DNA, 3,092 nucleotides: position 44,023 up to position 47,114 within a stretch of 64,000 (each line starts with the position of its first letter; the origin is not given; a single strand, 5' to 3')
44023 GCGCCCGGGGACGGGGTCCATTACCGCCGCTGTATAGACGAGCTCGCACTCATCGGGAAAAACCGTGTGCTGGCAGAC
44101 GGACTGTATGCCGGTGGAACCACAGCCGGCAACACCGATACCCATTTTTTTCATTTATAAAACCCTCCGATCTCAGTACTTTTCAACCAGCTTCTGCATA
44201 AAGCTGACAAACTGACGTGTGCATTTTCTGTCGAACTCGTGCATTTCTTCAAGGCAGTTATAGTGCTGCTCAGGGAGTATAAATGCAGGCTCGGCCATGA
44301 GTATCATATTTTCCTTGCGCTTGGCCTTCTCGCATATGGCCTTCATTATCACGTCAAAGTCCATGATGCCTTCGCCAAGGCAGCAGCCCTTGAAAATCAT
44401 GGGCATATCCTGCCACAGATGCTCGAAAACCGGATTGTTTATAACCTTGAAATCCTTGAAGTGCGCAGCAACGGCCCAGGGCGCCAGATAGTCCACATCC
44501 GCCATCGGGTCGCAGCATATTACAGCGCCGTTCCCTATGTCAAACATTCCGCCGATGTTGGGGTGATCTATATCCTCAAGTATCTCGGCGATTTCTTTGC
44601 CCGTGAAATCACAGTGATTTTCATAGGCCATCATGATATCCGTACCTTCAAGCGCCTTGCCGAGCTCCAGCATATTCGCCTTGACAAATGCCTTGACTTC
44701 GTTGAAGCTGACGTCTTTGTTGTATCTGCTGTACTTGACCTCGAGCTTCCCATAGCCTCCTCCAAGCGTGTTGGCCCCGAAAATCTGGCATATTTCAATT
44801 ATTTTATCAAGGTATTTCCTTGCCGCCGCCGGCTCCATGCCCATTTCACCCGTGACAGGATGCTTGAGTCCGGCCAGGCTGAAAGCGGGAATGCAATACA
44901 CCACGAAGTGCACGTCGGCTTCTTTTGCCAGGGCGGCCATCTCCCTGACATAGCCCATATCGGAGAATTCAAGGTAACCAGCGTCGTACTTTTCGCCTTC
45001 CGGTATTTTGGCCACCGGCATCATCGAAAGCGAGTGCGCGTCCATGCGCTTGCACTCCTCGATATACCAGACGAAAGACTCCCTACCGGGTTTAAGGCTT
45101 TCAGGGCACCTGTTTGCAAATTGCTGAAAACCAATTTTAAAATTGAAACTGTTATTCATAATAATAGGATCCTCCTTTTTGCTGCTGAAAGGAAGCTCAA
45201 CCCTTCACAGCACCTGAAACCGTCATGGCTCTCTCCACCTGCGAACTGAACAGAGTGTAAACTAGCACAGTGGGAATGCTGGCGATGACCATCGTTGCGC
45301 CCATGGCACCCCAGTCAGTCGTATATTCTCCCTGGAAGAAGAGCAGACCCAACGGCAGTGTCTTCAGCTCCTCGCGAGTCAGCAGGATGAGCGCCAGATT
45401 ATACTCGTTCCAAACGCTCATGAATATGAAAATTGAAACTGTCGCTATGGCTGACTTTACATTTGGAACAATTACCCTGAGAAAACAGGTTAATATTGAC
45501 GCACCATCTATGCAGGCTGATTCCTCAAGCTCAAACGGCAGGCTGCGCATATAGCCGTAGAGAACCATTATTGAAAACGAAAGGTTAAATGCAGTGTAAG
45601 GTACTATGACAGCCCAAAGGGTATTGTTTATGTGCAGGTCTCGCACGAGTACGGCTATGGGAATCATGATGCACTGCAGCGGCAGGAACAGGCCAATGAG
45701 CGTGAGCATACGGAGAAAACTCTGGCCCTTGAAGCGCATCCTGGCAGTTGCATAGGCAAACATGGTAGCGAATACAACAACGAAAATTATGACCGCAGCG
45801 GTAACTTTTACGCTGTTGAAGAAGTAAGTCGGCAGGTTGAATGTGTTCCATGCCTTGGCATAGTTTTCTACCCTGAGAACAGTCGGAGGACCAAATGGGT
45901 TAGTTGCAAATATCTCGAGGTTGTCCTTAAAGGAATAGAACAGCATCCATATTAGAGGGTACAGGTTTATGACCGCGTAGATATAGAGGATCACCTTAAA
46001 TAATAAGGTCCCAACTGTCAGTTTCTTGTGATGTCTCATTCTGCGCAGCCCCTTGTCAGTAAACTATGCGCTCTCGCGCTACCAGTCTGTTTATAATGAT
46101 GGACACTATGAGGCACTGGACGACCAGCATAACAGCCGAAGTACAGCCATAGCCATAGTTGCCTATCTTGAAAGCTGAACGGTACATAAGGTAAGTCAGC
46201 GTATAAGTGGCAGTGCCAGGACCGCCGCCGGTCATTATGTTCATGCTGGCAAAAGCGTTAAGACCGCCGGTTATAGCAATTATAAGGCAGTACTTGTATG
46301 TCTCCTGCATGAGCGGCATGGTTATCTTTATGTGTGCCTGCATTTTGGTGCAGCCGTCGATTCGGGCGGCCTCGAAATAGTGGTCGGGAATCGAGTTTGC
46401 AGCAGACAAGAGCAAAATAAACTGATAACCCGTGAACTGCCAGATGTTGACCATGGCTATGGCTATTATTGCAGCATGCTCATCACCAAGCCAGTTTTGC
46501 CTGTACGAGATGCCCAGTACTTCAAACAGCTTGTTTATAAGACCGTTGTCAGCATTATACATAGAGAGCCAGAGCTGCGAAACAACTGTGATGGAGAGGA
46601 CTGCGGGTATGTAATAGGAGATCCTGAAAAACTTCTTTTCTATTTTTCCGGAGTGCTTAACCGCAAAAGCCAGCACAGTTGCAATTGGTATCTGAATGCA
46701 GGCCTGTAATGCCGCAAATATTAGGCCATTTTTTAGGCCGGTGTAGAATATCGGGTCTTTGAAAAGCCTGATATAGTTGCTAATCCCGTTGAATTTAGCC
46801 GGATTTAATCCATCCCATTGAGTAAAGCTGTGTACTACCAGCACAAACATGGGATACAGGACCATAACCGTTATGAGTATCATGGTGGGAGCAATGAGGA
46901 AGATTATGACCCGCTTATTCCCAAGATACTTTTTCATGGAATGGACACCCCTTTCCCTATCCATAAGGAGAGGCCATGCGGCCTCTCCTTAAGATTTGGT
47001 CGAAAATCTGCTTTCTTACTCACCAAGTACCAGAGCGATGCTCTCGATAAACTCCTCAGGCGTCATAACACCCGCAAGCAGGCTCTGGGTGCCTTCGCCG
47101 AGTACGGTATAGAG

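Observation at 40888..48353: Candidate oxidative (3-keto-glycoside) glycoside or C-glycoside cleavage operon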

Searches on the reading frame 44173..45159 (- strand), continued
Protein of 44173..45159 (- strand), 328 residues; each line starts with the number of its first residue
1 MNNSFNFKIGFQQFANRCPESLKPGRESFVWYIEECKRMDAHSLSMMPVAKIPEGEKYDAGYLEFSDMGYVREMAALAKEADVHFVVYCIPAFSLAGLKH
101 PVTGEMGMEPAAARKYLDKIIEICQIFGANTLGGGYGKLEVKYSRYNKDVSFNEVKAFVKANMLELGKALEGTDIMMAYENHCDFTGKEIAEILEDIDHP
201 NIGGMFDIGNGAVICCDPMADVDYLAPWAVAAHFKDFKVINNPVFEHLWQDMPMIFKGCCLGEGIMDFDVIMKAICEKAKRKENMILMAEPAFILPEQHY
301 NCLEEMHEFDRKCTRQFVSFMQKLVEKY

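Call 26: fold_search(model_id=the predicted structure, library=pdb)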
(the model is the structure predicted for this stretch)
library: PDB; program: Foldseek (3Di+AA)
matches with E <= 10: 1830; with E <= 0.001: 319
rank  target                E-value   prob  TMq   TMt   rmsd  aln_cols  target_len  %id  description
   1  5tnv                  5.4e-11  1.00  0.61  0.65   6.4       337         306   12  Crystal Structure of a Xylose isomerase-like TIM barrel Protein from Mycobacterium smegmatis in Complex with Magnesium (released 2016-11-09)
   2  8xiv                  1.0e-10  1.00  0.61  0.67   5.6       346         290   13  Production of D-psicose (released 2024-12-25)
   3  8ro4_C                1.7e-10  1.00  0.65  0.63   5.4       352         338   14  The crystal structure of 2-hydroxy-3-keto-glucal hydratase AtHYD from A. tumefaciens (released 2024-08-07)
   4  4ovx                  2.3e-10  1.00  0.58  0.69   6.0       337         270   14  Crystal structure of Xylose isomerase domain protein from Planctomyces limnophilus DSM 3776 (released 2014-02-12)
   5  8xix                  3.1e-10  1.00  0.61  0.68   5.5       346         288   12  KeDt3e within Co (released 2024-12-25)
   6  4pfh_B                5.0e-10  1.00  0.62  0.69   5.2       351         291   12  Crystal structure of engineered D-tagatose 3-epimerase PcDTE-IDF8 (released 2014-10-22)
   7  8ro4_A                7.1e-10  1.00  0.59  0.57   5.6       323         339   14  The crystal structure of 2-hydroxy-3-keto-glucal hydratase AtHYD from A. tumefaciens (released 2024-08-07)
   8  4pfh_A                7.5e-10  1.00  0.61  0.66   5.7       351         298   12  Crystal structure of engineered D-tagatose 3-epimerase PcDTE-IDF8 (released 2014-10-22)
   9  3cqj_B                8.4e-10  1.00  0.52  0.61   6.4       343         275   14  Crystal Structure of L-xylulose-5-phosphate 3-epimerase UlaE (form B) complex with Zn2+ (released 2008-11-25)
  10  3cqi_A                1.1e-09  1.00  0.58  0.67   5.6       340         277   14  Crystal Structure of L-xylulose-5-phosphate 3-epimerase UlaE (form B) complex with sulfate (released 2008-11-25)
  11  3dx5                  1.2e-09  1.00  0.54  0.63   6.9       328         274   12  Crystal structure of the probable 3-DHS dehydratase AsbF involved in the petrobactin synthesis from Bacillus anthracis (released 2008-09-02)
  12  7x7w_A                1.4e-09  1.00  0.62  0.70   4.9       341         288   13  The X-ray Crystallographic Structure of D-Psicose 3-epimerase from Clostridia bacterium (released 2022-09-07)
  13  5b7y_B                1.8e-09  1.00  0.55  0.65   5.5       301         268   16  Crystal Structure of Hyperthermophilic Thermotoga maritima L-Ketose-3-Epimerase with Co2+ (released 2017-03-15)
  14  4q7i_A                1.9e-09  1.00  0.59  0.65   5.8       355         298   13  Crystal structure of engineered thermostable D-tagatose 3-epimerase PcDTE-Var8 (released 2014-10-22)
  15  3wqo_B                1.9e-09  1.00  0.55  0.65   6.4       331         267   14  Crystal structure of D-tagatose 3-epimerase-like protein (released 2014-07-09)
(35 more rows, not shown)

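Call 28: search_solved_structures(query=A1, max_evalue=1)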
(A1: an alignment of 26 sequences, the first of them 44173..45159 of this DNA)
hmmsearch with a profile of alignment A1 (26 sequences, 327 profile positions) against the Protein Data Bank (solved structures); distinct sequences matched with E-value up to 1: 8.
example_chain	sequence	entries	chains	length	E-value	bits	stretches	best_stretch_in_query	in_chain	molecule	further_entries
4ovx_A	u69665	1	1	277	4.2e-06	29.1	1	151-258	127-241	Xylose isomerase domain protein TIM barrel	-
8z1i_A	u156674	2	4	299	1e-05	27.9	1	159-277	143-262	Art22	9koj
3cny_A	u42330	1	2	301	7e-05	25.1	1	112-278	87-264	Inositol catabolism protein IolE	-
3dx5_A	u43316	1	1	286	0.00087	21.5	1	117-276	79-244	uncharacterized protein AsbF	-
8bvk_A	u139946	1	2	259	0.03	16.5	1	166-236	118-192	Xylose isomerase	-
3wqo_A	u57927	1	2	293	0.26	13.4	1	161-227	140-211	Uncharacterized protein MJ1311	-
7dz5_A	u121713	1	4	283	0.42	12.7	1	108-207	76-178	D-tagatose 3-epimerase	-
7dz2_A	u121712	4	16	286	0.43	12.7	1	108-207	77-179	D-tagatose 3-epimerase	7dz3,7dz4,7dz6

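Call 38: search_protein_families(library=ncbifam, proteins=[L020:14207-15688:+, L020:5575-6624:+], max_evalue=0.001)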
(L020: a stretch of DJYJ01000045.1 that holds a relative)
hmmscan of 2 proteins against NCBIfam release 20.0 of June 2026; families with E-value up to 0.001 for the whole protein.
L020:14207-15688:+ (493 aa): 8 families
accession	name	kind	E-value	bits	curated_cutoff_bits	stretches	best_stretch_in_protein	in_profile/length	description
TIGR03356.1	BGL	equivalog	5.7e-165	549.4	478.5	1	45-477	1-427/427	GH1 family beta-glucosidase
NF010036.0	PRK13511.1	subfamily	6.4e-110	367.9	610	2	44-342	4-305/469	6-phospho-beta-galactosidase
TIGR01233.1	lacG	equivalog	4.5e-90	302.8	561.2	1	45-480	4-465/472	6-phospho-beta-galactosidase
NF007154.0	PRK09589.1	subfamily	9.7e-57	192.8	624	1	45-484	4-472/476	6-phospho-beta-glucosidase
NF007356.0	PRK09852.1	subfamily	6.2e-55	186.7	623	1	44-485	3-470/474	6-phospho-beta-glucosidase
NF041004.1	Beta_gal_BgaS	equivalog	1.7e-52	178.5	475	2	132-492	123-474/479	beta-galactosidase BgaS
NF007158.0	PRK09593.1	subfamily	4.6e-50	170.7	639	1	43-484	4-473/478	6-phospho-beta-glucosidase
NF011589.0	PRK15014.1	subfamily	1.8e-47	162.7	686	1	42-484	3-473/477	6-phospho-beta-glucosidase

L020:5575-6624:+ (349 aa): 2 families
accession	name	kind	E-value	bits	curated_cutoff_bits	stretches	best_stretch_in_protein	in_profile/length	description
NF050142.1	PG1828_fam_lipo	equivalog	0.0002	22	50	1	1-51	1-52/59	PG1828 family lipoprotein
NF047847.2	SS_mature_LptM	equivalog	0.00024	21.1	27.7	1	1-25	1-25/31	LPS translocon maturation chaperone LptM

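Call 43: search_solved_structures(query=L020:5575-6624:+, max_evalue=0.00001)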
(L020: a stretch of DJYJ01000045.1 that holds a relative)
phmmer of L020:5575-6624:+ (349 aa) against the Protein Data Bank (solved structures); distinct sequences matched with E-value up to 0.00001: 1.
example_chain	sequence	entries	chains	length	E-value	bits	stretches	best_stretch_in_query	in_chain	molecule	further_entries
4kzk_A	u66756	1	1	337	1.5e-06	30.9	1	42-254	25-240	L-arabinose ABC transporter, periplasmic L-arabinose-binding protein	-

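Call 69: search_protein_representatives(alignment_id=A1)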
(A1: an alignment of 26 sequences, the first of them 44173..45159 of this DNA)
Query: 26 sequences, 327 profile positions. Proteins with E-value up to 0.001 (for the whole library): 1246; up to 1e-10: 232; up to 1e-30: 39. The best 150 are listed.
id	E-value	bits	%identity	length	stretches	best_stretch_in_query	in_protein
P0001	7.6e-181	616.6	-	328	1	1-327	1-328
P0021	3.1e-96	338.6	-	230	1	165-327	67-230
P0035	1.3e-77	277.3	-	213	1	182-327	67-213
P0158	7.6e-76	271.5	-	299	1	1-327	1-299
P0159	3.9e-56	206.8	-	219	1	66-218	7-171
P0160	1.2e-50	188.8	-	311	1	1-323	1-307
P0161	8.8e-50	185.9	-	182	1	220-327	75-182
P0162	1.7e-49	185.0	-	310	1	108-293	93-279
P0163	1.8e-49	184.9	-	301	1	4-300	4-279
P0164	4.1e-49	183.7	-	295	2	108-291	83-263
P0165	2.8e-45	171.1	-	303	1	5-324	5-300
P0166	4.8e-44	167.0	-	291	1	108-303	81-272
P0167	3.5e-43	164.2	-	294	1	108-312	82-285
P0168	5.5e-43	163.6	-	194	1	108-284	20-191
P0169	7.8e-43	163.1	-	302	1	15-315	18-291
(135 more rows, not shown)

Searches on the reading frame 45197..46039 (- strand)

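Call 3: search_protein_families(library=pfam, proteins=[window:45197-46039:-])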
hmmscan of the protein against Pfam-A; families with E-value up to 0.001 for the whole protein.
window:45197-46039:- (280 aa): 1 family
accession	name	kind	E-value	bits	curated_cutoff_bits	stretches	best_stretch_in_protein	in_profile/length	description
PF00528.27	BPD_transp_1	-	1.5e-14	54.6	26.4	1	93-272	3-182/184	Binding-protein-dependent transport system inner membrane component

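Call 4: search_protein_families(library=ncbifam, proteins=[window:45197-46039:-])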
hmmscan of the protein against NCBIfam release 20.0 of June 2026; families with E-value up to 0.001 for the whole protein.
window:45197-46039:- (280 aa): 16 families
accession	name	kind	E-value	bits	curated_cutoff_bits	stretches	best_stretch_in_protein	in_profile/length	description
NF040932.1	ABC_arch_GlcU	equivalog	2e-33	116.2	340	1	13-274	4-266/272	glucose ABC transporter permease GlcU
NF008231.0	PRK10998.1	equivalog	1.2e-21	77.6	261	1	67-280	79-296/296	maltose ABC transporter permease MalG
NF008210.0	PRK10973.1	equivalog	6.3e-17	62.2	297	1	13-266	11-270/281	sn-glycerol-3-phosphate ABC transporter permease UgpE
NF007047.0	PRK09500.1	equivalog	8.9e-09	35.3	326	1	14-263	10-250/257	spermidine/putrescine ABC transporter permease PotC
TIGR01581.1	Mo_ABC_porter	hypoth_equivalog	1.6e-08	34.3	210.3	1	75-232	25-196/225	ABC transporter permease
TIGR02141.1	modB_ABC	equivalog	2e-08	34.1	182.6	1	76-263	3-204/208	molybdate ABC transporter permease subunit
TIGR03262.1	PhnU2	equivalog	4e-07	29.1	593.25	1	53-213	36-205/546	putative 2-aminoethylphosphonate ABC transporter permease subunit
NF007963.0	PRK10683.1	equivalog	1.8e-05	24.3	489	1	124-255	167-296/317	putrescine ABC transporter permease PotH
NF011624.0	PRK15050.1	equivalog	3.3e-05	23.2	247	1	16-273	30-291/297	2-aminoethylphosphonate ABC transporter permease subunit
TIGR02139.1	permease_CysT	equivalog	5.6e-05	22.8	246.1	1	76-259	55-253/265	sulfate ABC transporter permease subunit CysT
NF007044.0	PRK09497.1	equivalog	5.6e-05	22.7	348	1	123-209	132-218/285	spermidine/putrescine ABC transporter permease PotB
NF006939.0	PRK09421.1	equivalog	8.4e-05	22.1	262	0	76-271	15-223/230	molybdate ABC transporter permease subunit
TIGR00969.1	3a0106s02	subfamily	0.00014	21.4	240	0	11-259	17-262/272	sulfate ABC transporter permease subunit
NF040839.1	tungstate_WtpB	equivalog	0.00025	20.8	340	1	73-218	46-202/251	tungstate ABC transporter permease WtpB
NF008232.0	PRK10999.1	equivalog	0.00041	19.2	392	1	152-222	386-455/520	maltose ABC transporter permease MalF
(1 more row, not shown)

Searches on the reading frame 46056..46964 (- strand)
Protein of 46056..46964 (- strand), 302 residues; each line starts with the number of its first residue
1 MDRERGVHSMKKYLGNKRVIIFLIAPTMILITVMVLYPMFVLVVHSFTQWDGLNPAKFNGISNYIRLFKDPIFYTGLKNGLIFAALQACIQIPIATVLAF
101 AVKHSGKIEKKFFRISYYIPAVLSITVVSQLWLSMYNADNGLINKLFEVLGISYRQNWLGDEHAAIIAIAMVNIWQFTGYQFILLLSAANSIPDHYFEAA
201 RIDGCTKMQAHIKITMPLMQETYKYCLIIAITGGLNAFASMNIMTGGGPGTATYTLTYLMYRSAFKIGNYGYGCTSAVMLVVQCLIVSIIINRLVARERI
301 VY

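Call 3: search_protein_families(library=pfam, proteins=[window:46056-46964:-])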
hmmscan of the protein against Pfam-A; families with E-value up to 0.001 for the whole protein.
window:46056-46964:- (302 aa): 1 family
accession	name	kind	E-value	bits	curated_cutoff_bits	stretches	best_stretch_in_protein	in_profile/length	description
PF00528.27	BPD_transp_1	-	8.8e-14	52.1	26.4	1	92-297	2-181/184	Binding-protein-dependent transport system inner membrane component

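Call 4: search_protein_families(library=ncbifam, proteins=[window:46056-46964:-])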
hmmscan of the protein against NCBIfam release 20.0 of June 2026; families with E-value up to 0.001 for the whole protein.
window:46056-46964:- (302 aa): 17 families
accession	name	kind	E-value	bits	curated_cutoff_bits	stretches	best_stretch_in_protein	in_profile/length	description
NF007852.0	PRK10561.1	equivalog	2.6e-30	106.3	335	1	17-297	11-290/295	sn-glycerol-3-phosphate ABC transporter permease UgpA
NF040931.1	ABC_arch_GlcT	equivalog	1.9e-22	80.2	360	1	24-291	2-265/278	glucose ABC transporter permease GlcT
NF008232.0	PRK10999.1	equivalog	2e-20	73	392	1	59-290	265-508/520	maltose ABC transporter permease MalF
TIGR03262.1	PhnU2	equivalog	1.3e-14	53.8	593.25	1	25-298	8-259/546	putative 2-aminoethylphosphonate ABC transporter permease subunit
TIGR01581.1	Mo_ABC_porter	hypoth_equivalog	3e-11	43.3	210.3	1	81-285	31-222/225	ABC transporter permease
TIGR02141.1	modB_ABC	equivalog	5.9e-09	35.9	182.6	1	82-293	5-204/208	molybdate ABC transporter permease subunit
NF043074.1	MMSYN1_0196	equivalog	3.4e-08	33.1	350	1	20-294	10-262/277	spermidine/putrescine ABC transporter permease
TIGR00969.1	3a0106s02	subfamily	4.5e-08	32.9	240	1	22-296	19-271/272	sulfate ABC transporter permease subunit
NF007044.0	PRK09497.1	equivalog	6.9e-08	32.3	348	1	18-287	9-268/285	spermidine/putrescine ABC transporter permease PotB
NF011624.0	PRK15050.1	equivalog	4e-07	29.4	247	1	20-290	24-281/297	2-aminoethylphosphonate ABC transporter permease subunit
NF006939.0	PRK09421.1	equivalog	4.6e-06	26.2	262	1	83-297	18-222/230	molybdate ABC transporter permease subunit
NF007963.0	PRK10683.1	equivalog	5.1e-06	26.1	489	1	57-290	79-303/317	putrescine ABC transporter permease PotH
TIGR02140.1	permease_CysW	equivalog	7.4e-05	22.4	329.1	1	27-294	9-254/261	sulfate ABC transporter permease subunit CysW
NF007889.0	PRK10592.1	equivalog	0.00016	21.4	476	1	29-298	16-267/281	putrescine ABC transporter permease PotI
NF008210.0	PRK10973.1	equivalog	0.00031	20.5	297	1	190-297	167-274/281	sn-glycerol-3-phosphate ABC transporter permease UgpE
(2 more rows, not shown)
